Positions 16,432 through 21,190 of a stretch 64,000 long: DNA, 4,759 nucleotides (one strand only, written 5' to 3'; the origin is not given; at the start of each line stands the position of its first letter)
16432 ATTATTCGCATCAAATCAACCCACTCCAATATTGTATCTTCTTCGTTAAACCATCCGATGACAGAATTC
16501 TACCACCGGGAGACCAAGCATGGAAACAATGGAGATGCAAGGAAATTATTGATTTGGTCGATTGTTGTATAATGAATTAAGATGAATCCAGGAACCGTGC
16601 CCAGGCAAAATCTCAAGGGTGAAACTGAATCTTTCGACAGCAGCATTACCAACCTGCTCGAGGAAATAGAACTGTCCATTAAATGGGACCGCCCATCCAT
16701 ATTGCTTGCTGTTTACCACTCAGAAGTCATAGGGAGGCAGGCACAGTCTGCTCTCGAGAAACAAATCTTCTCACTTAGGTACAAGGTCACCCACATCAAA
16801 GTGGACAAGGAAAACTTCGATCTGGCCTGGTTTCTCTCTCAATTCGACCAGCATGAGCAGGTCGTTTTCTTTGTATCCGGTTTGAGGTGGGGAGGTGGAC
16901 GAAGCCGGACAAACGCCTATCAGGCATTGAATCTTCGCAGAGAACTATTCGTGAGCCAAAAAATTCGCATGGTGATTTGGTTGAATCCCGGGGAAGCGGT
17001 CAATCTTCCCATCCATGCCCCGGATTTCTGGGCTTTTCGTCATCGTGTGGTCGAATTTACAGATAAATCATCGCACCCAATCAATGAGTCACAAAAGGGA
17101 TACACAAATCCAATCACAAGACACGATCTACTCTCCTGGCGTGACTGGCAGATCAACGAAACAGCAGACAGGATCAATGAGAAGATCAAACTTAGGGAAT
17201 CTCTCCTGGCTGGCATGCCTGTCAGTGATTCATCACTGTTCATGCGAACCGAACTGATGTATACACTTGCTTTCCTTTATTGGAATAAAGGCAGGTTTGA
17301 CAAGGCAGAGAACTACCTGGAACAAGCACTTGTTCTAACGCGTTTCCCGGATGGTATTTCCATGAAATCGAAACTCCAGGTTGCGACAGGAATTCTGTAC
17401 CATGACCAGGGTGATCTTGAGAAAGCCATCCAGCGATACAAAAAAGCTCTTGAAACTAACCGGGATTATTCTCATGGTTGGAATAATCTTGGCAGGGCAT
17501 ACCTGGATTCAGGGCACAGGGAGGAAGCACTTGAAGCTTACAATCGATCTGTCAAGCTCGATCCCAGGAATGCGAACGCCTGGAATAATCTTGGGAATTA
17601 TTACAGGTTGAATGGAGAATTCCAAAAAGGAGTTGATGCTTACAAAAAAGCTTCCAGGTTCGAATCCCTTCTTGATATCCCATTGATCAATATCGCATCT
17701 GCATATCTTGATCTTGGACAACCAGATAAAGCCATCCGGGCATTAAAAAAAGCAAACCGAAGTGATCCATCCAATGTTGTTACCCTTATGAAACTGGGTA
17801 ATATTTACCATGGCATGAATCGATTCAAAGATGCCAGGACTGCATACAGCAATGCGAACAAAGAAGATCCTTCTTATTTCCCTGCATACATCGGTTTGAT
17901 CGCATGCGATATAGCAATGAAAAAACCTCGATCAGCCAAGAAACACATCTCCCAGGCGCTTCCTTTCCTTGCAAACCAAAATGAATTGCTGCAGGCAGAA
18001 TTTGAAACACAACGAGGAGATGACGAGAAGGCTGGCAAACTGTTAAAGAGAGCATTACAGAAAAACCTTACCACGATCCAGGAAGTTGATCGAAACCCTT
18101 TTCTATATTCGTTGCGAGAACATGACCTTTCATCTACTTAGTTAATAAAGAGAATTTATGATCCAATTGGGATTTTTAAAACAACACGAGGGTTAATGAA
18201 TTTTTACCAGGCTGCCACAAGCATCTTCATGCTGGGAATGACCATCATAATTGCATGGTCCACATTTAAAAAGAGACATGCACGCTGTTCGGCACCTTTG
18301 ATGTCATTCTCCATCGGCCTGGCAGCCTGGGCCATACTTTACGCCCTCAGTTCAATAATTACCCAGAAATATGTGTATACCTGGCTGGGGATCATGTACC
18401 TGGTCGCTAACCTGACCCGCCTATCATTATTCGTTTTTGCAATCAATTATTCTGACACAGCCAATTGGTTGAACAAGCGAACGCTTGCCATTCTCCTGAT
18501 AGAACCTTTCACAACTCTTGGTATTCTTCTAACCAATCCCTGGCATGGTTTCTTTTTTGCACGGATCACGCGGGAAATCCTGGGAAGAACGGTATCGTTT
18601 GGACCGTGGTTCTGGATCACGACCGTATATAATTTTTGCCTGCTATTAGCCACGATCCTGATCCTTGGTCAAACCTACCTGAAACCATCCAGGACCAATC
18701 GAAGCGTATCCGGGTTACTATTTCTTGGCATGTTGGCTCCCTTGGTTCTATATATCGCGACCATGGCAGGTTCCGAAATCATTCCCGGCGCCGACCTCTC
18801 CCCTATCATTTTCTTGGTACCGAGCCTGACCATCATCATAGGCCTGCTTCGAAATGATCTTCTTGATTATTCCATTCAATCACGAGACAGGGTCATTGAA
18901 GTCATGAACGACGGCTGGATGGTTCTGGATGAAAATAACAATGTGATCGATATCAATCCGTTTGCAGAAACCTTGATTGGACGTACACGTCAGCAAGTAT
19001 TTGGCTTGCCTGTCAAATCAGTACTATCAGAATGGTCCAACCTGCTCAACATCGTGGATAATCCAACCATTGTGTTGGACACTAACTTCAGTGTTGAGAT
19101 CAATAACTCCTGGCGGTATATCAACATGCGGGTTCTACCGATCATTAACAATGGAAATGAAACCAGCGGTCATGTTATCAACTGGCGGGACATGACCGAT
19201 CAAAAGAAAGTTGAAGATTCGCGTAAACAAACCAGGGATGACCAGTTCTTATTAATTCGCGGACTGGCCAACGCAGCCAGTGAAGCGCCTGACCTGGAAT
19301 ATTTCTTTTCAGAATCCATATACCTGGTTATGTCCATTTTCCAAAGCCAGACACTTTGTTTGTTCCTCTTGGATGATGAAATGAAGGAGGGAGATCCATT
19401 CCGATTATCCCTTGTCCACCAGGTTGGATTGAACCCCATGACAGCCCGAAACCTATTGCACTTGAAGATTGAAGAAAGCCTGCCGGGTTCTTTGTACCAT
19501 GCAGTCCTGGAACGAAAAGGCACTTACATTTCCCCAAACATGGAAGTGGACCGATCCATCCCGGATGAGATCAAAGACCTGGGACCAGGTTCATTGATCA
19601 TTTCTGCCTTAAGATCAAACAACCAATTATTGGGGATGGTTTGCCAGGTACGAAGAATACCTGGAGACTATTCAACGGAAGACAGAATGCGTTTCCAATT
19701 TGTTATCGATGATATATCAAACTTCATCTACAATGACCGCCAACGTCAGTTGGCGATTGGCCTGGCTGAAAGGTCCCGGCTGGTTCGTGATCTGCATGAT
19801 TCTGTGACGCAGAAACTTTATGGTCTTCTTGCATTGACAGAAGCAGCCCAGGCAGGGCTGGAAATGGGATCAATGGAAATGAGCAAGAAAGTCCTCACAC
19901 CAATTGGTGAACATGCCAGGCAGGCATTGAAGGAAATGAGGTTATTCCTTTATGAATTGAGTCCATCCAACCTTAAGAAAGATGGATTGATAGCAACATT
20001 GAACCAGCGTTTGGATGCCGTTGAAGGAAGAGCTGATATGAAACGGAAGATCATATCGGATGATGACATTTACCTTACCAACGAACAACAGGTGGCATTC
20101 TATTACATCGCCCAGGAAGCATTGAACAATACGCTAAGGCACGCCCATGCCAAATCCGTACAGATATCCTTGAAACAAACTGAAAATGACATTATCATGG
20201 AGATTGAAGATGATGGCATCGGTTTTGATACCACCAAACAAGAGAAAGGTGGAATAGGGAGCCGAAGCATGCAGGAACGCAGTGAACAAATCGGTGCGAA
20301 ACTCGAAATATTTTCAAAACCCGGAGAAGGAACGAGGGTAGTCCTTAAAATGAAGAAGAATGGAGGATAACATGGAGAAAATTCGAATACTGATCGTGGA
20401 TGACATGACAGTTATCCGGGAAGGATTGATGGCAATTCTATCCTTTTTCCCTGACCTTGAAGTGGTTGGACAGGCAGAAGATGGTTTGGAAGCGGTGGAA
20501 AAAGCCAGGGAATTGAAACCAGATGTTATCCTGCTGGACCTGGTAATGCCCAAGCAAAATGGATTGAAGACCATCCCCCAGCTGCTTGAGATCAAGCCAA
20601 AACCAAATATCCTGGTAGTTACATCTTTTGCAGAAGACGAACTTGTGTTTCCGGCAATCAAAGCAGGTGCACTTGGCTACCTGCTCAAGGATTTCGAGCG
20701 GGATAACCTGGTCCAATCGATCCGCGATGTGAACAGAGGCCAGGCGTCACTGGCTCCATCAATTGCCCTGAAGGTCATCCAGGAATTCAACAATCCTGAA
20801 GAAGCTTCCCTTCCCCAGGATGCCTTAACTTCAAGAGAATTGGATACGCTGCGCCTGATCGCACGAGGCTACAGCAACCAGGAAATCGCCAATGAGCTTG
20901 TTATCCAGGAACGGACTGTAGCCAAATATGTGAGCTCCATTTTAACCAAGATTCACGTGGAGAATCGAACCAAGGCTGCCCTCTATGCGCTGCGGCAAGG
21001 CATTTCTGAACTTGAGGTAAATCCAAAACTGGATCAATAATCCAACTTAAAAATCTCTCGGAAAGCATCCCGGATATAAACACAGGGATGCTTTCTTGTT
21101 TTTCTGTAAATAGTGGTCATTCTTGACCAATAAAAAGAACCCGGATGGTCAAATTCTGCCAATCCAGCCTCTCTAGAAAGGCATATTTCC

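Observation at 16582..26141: Candidate signalling system: two TPR proteins with a private N-terminal module bracketing a 7TM-PAS-GAF kinase, a NarL regulator and an orphan ORC/Cdc6-like AAA+ ATPase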

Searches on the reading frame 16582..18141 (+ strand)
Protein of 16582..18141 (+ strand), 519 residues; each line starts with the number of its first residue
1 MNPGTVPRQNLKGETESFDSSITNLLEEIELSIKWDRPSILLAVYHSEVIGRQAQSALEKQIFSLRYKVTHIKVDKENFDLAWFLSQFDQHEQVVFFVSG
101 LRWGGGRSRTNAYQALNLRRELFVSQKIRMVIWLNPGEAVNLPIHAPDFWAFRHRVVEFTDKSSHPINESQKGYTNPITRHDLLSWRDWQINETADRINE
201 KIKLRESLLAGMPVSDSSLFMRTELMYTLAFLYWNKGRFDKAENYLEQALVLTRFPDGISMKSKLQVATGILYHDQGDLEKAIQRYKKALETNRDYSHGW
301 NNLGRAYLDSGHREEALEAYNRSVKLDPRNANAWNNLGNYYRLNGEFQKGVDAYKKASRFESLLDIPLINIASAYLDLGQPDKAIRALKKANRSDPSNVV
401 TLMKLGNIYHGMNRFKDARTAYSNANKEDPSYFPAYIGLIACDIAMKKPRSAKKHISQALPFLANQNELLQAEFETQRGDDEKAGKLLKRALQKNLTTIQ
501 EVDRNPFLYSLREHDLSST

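Call 3: search_protein_families(library=pfam, proteins=[window:16582-18141:+], max_evalue=0.01)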
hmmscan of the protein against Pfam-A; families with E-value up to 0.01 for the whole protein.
window:16582-18141:+ (519 aa): 35 families (the best 25 are shown)
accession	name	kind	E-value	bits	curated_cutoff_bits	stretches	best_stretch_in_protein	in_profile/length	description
PF07719.23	TPR_2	-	1.8e-38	127.9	27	6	299-330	3-34/34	Tetratricopeptide repeat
PF00515.34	TPR_1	-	2.3e-34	116.3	27.8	5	300-330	4-34/34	Tetratricopeptide repeat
PF13181.12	TPR_8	-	6.6e-33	110.5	25.7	3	299-330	3-34/34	Tetratricopeptide repeat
PF13428.12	TPR_14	-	2.5e-28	96.1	23.5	2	299-338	3-42/44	Tetratricopeptide repeat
PF14559.12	TPR_19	-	6.8e-28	97.2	25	3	275-334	3-62/68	Tetratricopeptide repeat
PF13414.12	TPR_11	-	4.5e-26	90.7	26.8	3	304-343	1-40/42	TPR repeat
PF13432.12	TPR_16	-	2.5e-25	89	32.7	3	302-357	2-57/65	Tetratricopeptide repeat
PF13424.12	TPR_12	-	6.7e-25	87.5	30.1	2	226-292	6-74/77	Tetratricopeptide repeat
PF13176.12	TPR_7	-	3.9e-22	76.8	27.9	1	270-296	6-32/36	Tetratricopeptide repeat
PF13431.12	TPR_17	-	3.4e-21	74.1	24.4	2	319-349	1-31/34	Tetratricopeptide repeat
PF13374.12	TPR_10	-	3.3e-14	52.8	27.5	1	226-253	5-32/42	Tetratricopeptide repeat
PF13174.12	TPR_6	-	1.5e-11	44.6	26.3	0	370-396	5-31/33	Tetratricopeptide repeat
PF25063.1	ARM_TT21_C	-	4.3e-11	43.5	35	1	281-361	79-159/209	Tetratricopeptide repeat protein 21 C-terminal ARM domain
PF23914.1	TPR_CcmH_CycH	-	1.4e-10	41.7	42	2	327-426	46-148/158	Cytochrome c-type biogenesis protein H TPR domain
PF07721.20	TPR_4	-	3e-08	34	27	0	302-319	6-23/26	Tetratricopeptide repeat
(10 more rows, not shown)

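Call 4: search_protein_families(library=ncbifam, proteins=[window:16582-18141:+], max_evalue=0.01)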
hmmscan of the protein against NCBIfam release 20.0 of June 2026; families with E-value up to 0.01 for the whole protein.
window:16582-18141:+ (519 aa): 38 families (the best 25 are shown)
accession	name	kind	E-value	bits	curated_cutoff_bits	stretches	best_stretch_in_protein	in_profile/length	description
TIGR02917.1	PEP_TPR_lipo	equivalog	4.1e-30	104.4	312.2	1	226-500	298-568/899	XrtA/PEP-CTERM system TPR-repeat protein PrsT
TIGR02521.1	type_IV_pilW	equivalog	4.4e-22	78.8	154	1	262-424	30-194/234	type IV pilus biogenesis/stability protein PilW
NF040959.1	MamA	equivalog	5.8e-19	68.4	200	2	223-361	71-203/204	magnetosome protein MamA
NF033762.1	social_mot_Tgl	equivalog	1.1e-17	64.2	225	2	313-459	82-230/252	social motility TPR repeat lipoprotein Tgl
NF033920.0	C39_PA2778_fam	equivalog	6e-17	61.9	150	2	249-360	144-253/255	PA2778 family cysteine peptidase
NF008757.0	PRK11788.1-5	equivalog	1.6e-15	57.2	363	1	265-495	71-312/388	lipopolysaccharide assembly protein LapB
NF047558.1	TPR_END_plus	domain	4.5e-15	55.3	32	1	370-400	4-33/56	TPR end-of-group domain-containing protein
TIGR02552.1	LcrH_SycD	equivalog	1.8e-14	53.6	104.8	3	311-394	32-115/136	SycD/LcrH family type III secretion system chaperone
NF002725.1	PRK02603.1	equivalog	5.4e-14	52.6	143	2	277-354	49-129/173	photosystem I assembly protein Ycf3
NF047507.1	TPR_BatC_Lepto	exception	6.8e-13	48.6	175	3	344-435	37-132/214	TPR repeat-containing protein BatC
NF033758.1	gliding_GltE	equivalog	1.1e-12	47.7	225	1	264-390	223-350/411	adventurous gliding motility TPR repeat lipoprotein GltE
NF008756.0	PRK11788.1-4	equivalog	2e-11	43.5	474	2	266-498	72-315/389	lipopolysaccharide assembly protein LapB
NF040561.1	PrimPol_Msp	equivalog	2e-10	39.8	200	2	344-426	4-86/515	CRISPR-associated primase-polymerase type A1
NF008755.0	PRK11788.1-3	equivalog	1.5e-09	37.7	430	1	263-495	70-312/388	lipopolysaccharide assembly protein LapB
NF008520.0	PRK11447.1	equivalog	1.6e-09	36.2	858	2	268-350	274-358/1157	cellulose synthase complex outer membrane protein BcsC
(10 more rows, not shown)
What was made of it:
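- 16582..18141 (+): TPR1: the upstream ('U-type') N-module protein. The N-module covers about 16582-17076 and the TPR array about residues 215-500. TPR hits in calls 3 and 4.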

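Call 9: search_protein_families(library=padloc, proteins=[window:16582-18141:+], max_evalue=0.1)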
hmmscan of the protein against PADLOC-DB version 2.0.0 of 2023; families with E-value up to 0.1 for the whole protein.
window:16582-18141:+ (519 aa): 7 families
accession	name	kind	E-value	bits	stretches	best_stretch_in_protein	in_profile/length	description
PDLC01171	TPR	-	4.6e-12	43.7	2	220-329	176-285/504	TPR repeats containing protein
PDLC04781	PDC-M71B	-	9.1e-09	32.6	2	273-330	126-183/515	-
PDLC01101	PrimPol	-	5.8e-05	19.9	1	270-335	40-105/490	adaptation polymerase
PDLC01172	TPR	-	0.00023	18.1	1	368-458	222-319/448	TPR repeats containing protein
PDLC01169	TPR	-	0.007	13.8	0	399-470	149-225/252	TPR repeats containing protein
PDLC01092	C3a198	-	0.0072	13.3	0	236-330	208-305/523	TPR protein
PDLC01173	STAND_TPR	-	0.029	10.6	1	364-511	693-785/1114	"Predicted ATPase fused to Xre-HTH and TPR repeats domain, associated with cas1-less I-E system in Streptomyces"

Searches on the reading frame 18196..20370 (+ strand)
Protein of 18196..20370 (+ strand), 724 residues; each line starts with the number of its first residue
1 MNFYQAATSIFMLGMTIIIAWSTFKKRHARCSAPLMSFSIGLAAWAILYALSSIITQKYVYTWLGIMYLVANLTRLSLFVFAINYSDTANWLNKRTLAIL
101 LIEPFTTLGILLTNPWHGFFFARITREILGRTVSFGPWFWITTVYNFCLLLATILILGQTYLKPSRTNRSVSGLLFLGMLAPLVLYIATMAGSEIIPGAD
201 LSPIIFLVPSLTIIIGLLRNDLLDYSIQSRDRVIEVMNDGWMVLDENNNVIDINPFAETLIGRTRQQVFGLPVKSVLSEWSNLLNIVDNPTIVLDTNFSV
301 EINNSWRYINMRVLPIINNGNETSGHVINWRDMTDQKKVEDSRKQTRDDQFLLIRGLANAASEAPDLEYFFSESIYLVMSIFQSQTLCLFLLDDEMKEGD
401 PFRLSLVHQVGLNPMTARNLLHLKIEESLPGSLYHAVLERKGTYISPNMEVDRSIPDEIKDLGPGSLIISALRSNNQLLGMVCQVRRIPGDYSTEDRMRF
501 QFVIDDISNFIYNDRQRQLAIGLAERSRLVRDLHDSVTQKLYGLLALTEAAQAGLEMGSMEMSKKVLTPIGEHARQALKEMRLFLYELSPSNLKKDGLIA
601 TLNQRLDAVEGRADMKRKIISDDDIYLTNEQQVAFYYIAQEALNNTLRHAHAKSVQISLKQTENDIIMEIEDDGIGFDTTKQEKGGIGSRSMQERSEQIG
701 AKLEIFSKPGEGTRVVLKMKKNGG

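Call 3: search_protein_families(library=pfam, proteins=[window:18196-20370:+], max_evalue=0.01)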
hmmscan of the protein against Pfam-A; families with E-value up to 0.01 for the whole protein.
window:18196-20370:+ (724 aa): 8 families
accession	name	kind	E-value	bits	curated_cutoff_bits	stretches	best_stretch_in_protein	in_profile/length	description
PF16927.11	HisKA_7TM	-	1.5e-35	123.6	28.6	1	10-224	7-221/224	N-terminal 7TM region of histidine kinase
PF02518.31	HATPase_c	-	6.5e-12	46.3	26.4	1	632-721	3-109/111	Histidine kinase-, DNA gyrase B-, and HSP90-like ATPase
PF07730.19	HisKA_3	-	7.8e-12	46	24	1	525-592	1-67/68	Histidine kinase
PF00989.32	PAS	-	1.1e-05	25.8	22.6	1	230-333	3-113/113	PAS fold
PF13426.13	PAS_9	-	1.2e-05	25.9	27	1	239-335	2-103/103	PAS domain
PF13581.12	HATPase_c_2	-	5.6e-05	23.6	27.4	1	637-687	34-89/127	Histidine kinase-like ATPase domain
PF08448.16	PAS_4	-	0.00064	20.4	23.1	1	235-337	2-109/110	PAS fold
PF13188.13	PAS_8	-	0.0068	16.7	21.8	0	232-268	5-38/65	PAS domain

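Call 4: search_protein_families(library=ncbifam, proteins=[window:18196-20370:+], max_evalue=0.01)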
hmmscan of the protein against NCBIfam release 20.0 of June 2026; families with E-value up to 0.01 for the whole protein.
window:18196-20370:+ (724 aa): 26 families (the best 25 are shown)
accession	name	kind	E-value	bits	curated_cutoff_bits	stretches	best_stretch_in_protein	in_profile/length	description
NF052443.1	SensHisKinMctS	equivalog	1.3e-30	106.2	700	1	520-720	245-447/457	two-component system sensor histidine kinase MctS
NF052531.1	Strep_LiaS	equivalog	1.6e-27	96.7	450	1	523-717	130-323/328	envelope stress sensor histidine kinase LiaS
NF008184.0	PRK10935.1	equivalog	5e-24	84.8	553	1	515-721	353-559/565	nitrate/nitrite two-component system sensor histidine kinase NarQ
NF008649.0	PRK11644.1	equivalog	3.7e-21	75.4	408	1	526-717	304-494/499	signal transduction histidine-protein kinase/phosphatase UhpB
NF047786.1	his_kin_MadS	equivalog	3.3e-18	66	500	1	524-676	229-379/434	MadS family sensor histidine kinase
NF007896.0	PRK10600.1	equivalog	7.3e-18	64.5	578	1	513-720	379-584/598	nitrate/nitrite two-component system sensor histidine kinase NarX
NF008468.0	PRK11360.1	equivalog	6.2e-11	41.4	646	1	229-345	269-389/616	two-component system sensor histidine kinase AtoS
NF033092.0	HK_WalK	equivalog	1.5e-10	40.3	725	1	231-345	261-374/594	cell wall metabolism sensor histidine kinase WalK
NF046044.1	PnpS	equivalog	2.5e-10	39.9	400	1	230-344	57-171/390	two-component system histidine kinase PnpS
NF047322.1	HK_morpho_MacS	equivalog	1.2e-09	37.8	300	1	519-719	176-366/367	MacS family sensor histidine kinase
TIGR02966.1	phoR_proteo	equivalog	3.4e-07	29.6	334.2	1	229-344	7-115/333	phosphate regulon sensor histidine kinase PhoR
TIGR00229.1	sensory_box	domain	2.8e-06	27.5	22.9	1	233-340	10-123/126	PAS domain S-box protein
NF008302.0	PRK11091.1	equivalog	6.6e-06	24.6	838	1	245-350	172-283/779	aerobic respiration two-component sensor histidine kinase ArcB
NF051872.1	HisKinPhyk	equivalog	2.5e-05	23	750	1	504-717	322-534/537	sensor histidine kinase PhyK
NF033093.1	HK_VicK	exception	6.8e-05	21.7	680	0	228-344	94-210/448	cell wall metabolism sensor histidine kinase VicK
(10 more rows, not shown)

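Call 9: search_protein_families(library=padloc, proteins=[window:18196-20370:+], max_evalue=0.1)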
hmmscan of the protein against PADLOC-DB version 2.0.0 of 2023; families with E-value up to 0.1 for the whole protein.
window:18196-20370:+ (724 aa): 0 families

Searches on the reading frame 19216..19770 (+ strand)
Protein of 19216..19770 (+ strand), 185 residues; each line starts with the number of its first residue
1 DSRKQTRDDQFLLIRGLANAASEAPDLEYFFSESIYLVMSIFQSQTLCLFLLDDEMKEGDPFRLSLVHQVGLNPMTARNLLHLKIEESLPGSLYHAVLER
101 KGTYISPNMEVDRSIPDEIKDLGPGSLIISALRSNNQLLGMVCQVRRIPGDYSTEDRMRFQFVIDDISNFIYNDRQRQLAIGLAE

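Call 71: search_protein_families(library=pfam, proteins=[window:19216-19770:+], max_evalue=1)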
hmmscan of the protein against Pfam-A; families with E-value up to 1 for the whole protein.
window:19216-19770:+ (185 aa): 2 families
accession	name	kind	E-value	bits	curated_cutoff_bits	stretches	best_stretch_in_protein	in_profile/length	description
PF13185.12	GAF_2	-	0.019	15.6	28.6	1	43-169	19-133/136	GAF domain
PF01590.32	GAF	-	0.068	14.1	22.4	1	31-167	6-129/133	GAF domain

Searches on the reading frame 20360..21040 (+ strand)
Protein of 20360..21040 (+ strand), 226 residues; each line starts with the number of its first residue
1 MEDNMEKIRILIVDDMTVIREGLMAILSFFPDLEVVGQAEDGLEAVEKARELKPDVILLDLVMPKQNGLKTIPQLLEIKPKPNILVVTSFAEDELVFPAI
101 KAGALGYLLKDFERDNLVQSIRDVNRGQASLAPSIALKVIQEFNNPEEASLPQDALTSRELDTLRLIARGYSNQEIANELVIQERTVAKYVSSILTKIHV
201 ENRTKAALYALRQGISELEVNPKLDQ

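Call 3: search_protein_families(library=pfam, proteins=[window:20360-21040:+], max_evalue=0.01)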
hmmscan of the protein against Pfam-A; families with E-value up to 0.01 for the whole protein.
window:20360-21040:+ (226 aa): 3 families
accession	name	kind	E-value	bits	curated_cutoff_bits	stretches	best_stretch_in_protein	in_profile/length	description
PF00072.30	Response_reg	-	3.8e-26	91.9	30.2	1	10-122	1-111/111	Response regulator receiver domain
PF00196.25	GerE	-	1.6e-16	60.1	23.5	1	155-210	2-57/57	Bacterial regulatory proteins, luxR family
PF14493.12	HTH_40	-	0.0035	18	27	0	162-198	4-40/89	Helix-turn-helix domain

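Call 4: search_protein_families(library=ncbifam, proteins=[window:20360-21040:+], max_evalue=0.01)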
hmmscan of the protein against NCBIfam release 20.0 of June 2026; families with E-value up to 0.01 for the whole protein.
window:20360-21040:+ (226 aa): 105 families (the best 25 are shown)
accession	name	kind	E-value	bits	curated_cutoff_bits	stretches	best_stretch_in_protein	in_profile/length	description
NF047785.1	respo_reg_MadR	equivalog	2.2e-47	161.1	300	1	8-215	1-208/209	MadR family response regulator transcription factor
NF007935.0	PRK10651.1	equivalog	2.5e-47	160.8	250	1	4-213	3-213/216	two-component system response regulator NarL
NF011896.0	PRK15369.1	equivalog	1.4e-42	145.7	242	1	6-215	2-209/211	two component system response regulator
NF052445.1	RespRegMctR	equivalog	2.1e-39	135.1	300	1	7-215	1-204/205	two-component system response regulator MctR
NF007708.0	PRK10403.1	equivalog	4.6e-37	127.6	343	1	6-213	5-211/215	nitrate/nitrite response regulator protein NarP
NF007018.1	PRK09483.1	equivalog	2.4e-35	122.2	280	1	8-219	2-212/217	UvrY/SirA/GacA family response regulator transcription factor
NF001965.0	PRK00742.1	subfamily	6.5e-27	94.7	293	1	6-124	2-130/357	chemotaxis-specific protein-glutamate methyltransferase CheB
NF041367.1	CheY_Halo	equivalog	4.3e-25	88.3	200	1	10-124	1-113/114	chemotaxis protein CheY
NF009206.0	PRK12555.1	subfamily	1.1e-23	83.8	342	1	8-174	1-163/340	chemotaxis-specific protein-glutamate methyltransferase CheB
TIGR02875.1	spore_0_A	equivalog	7e-23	81.2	200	1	6-142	1-139/262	sporulation transcription factor Spo0A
NF007685.0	PRK10360.1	equivalog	4.5e-22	78.8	258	1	8-206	2-188/196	response regulator transcription factor UhpA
NF008677.0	PRK11697.1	equivalog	1.1e-21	77.2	246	1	8-129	2-120/238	two-component system response regulator BtsR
NF007403.0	PRK09935.1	equivalog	1.6e-21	76.9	271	1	7-203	3-197/210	fimbria biosynthesis transcriptional regulator FimZ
NF006900.1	PRK09390.1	equivalog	1.8e-18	66.8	255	1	7-211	4-198/203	response regulator FixJ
NF008469.0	PRK11361.1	equivalog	5e-18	65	714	1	8-118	5-113/461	acetoacetate metabolism transcriptional regulator AtoC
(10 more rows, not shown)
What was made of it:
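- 20360..21040 (+): NarL-family response regulator (receiver domain plus GerE helix-turn-helix). Calls 3 and 4.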

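Call 9: search_protein_families(library=padloc, proteins=[window:20360-21040:+], max_evalue=0.1)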
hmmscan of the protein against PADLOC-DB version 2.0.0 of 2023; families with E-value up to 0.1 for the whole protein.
window:20360-21040:+ (226 aa): 3 families
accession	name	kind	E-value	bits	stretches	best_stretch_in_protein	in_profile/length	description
PDLC01851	CARF3--CARF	-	1.3e-07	29.4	1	147-199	201-253/279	-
PDLC00405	SduA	-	3.8e-07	27.9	1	6-112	5-119/323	DUF4263 domain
PDLC01855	CARF3--CARF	-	4.5e-06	24.5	1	154-200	216-262/288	-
